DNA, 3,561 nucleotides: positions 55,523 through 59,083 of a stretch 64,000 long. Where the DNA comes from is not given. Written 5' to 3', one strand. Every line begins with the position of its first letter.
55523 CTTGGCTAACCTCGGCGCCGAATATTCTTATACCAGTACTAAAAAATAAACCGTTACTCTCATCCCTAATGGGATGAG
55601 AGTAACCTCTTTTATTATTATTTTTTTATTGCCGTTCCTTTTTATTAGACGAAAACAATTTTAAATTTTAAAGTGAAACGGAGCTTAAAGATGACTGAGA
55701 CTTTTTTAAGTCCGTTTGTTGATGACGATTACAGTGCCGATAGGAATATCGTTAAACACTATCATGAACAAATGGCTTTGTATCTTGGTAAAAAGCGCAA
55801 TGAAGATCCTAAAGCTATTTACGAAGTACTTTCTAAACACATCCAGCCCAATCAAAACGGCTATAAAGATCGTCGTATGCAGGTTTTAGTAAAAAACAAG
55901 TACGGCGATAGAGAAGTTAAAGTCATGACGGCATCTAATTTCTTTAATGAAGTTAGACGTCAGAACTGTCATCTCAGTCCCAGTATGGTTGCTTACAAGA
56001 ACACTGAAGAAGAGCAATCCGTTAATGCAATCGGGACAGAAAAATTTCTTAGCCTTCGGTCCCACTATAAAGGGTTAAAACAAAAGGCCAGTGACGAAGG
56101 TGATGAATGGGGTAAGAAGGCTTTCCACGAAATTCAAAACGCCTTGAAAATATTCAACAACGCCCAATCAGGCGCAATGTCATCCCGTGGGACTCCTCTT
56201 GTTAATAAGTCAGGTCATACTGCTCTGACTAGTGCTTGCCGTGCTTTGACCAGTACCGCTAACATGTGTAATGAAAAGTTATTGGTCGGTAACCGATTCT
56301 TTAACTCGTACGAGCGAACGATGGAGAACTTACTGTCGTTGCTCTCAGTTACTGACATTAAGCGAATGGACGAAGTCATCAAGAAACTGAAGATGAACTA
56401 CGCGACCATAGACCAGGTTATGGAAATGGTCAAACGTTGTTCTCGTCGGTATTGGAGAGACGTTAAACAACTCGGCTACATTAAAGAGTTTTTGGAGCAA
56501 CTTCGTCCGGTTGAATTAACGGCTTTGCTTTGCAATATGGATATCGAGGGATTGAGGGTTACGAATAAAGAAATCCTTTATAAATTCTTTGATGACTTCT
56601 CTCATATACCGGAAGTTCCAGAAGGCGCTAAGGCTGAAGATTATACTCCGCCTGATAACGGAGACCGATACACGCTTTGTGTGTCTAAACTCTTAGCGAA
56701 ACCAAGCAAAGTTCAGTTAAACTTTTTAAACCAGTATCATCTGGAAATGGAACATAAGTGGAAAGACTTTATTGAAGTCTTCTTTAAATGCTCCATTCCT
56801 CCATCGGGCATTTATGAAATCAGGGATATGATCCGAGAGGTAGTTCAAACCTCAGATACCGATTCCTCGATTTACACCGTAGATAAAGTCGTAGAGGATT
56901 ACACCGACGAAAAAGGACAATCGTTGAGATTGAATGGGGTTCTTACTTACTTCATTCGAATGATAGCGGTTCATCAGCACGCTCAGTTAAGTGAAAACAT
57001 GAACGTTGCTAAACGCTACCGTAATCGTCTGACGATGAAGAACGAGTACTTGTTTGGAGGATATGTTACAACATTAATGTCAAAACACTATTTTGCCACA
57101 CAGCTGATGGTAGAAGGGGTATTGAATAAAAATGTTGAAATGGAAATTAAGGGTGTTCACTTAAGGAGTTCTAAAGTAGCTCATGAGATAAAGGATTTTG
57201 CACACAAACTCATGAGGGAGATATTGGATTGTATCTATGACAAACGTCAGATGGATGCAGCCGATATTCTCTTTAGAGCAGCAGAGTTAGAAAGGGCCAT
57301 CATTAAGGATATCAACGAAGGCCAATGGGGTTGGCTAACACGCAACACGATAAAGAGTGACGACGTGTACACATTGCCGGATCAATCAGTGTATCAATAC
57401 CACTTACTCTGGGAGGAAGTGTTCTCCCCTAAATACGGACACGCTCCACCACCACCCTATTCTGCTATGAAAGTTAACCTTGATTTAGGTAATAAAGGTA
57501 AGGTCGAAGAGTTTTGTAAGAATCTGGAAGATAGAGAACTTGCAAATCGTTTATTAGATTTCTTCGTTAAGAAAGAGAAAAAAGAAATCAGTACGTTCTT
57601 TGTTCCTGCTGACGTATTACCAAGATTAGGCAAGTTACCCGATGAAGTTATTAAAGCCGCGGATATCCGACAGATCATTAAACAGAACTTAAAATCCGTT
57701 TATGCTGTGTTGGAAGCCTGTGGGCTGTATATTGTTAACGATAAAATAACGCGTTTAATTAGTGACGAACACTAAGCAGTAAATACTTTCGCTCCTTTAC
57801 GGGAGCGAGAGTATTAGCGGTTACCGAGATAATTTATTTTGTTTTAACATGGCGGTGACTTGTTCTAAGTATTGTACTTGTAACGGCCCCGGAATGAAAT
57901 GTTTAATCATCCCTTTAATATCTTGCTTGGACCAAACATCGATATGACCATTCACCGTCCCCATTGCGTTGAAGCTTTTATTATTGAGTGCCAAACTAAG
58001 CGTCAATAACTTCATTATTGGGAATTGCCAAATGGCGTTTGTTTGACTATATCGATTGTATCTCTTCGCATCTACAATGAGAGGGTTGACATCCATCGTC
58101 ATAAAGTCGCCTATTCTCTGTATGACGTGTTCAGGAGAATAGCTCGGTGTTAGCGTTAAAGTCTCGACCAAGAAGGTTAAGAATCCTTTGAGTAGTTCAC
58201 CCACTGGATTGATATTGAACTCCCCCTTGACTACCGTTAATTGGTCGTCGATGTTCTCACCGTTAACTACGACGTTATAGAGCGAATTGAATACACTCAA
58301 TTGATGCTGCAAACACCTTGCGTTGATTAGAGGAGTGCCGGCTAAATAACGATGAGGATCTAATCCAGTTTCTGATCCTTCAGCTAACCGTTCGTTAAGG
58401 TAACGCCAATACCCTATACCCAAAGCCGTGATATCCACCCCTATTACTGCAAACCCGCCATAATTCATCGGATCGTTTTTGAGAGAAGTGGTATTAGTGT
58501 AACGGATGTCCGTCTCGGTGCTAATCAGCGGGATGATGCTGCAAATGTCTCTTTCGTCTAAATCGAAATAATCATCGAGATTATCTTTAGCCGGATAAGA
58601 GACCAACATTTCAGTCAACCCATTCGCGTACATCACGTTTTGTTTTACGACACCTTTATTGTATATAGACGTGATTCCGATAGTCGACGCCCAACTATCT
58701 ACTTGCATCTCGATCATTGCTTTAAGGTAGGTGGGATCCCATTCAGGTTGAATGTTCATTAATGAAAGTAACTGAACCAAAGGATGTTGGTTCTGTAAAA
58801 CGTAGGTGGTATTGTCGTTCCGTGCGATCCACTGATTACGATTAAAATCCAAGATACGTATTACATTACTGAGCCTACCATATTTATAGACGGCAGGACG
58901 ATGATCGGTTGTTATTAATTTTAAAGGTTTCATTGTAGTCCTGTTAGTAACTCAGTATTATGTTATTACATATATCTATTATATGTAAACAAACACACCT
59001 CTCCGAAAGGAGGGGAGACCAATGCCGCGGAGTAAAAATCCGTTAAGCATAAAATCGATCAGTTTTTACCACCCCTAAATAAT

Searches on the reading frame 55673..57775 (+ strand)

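Call 17: search_protein_families(library=phrogs, proteins=[window:55673-57775:+], max_evalue=0.001)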
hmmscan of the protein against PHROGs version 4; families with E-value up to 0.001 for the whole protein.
window:55673-57775:+ (700 aa): 2 families
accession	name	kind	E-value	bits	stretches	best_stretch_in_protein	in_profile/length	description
phrog_2927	-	DNA, RNA and nucleotide metabolism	4.5e-247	823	1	13-700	5-710/710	DNA polymerase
phrog_262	-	DNA, RNA and nucleotide metabolism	1.3e-09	37.7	2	390-520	573-704/856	DNA polymerase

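Call 18: search_protein_families(library=pfam, proteins=[window:55673-57775:+], max_evalue=0.01)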
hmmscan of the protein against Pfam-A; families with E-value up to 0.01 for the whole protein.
window:55673-57775:+ (700 aa): 2 families
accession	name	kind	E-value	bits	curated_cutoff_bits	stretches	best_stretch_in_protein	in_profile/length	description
PF20286.3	divDNApol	-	1.5e-258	860.1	25.7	1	17-700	3-705/705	Divergent Family B DNA polymerase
PF21918.1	cas_Cpf1_2nd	-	0.0026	18.2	27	0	229-280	128-179/225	CRISPR-associated endonuclease Cpf1 REC2 domain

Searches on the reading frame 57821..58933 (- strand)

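Call 17: search_protein_families(library=phrogs, proteins=[window:57821-58933:-], max_evalue=0.001)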
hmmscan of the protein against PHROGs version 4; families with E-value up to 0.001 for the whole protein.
window:57821-58933:- (370 aa): 2 families
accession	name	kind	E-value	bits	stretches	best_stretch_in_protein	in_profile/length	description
phrog_14481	-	head and packaging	7.8e-82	276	1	11-345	11-346/369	virion structural protein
phrog_3938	-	unknown function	4.9e-13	49.8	1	43-280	43-270/359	-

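Call 18: search_protein_families(library=pfam, proteins=[window:57821-58933:-], max_evalue=0.01)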
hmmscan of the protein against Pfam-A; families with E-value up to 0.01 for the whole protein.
window:57821-58933:- (370 aa): 0 families
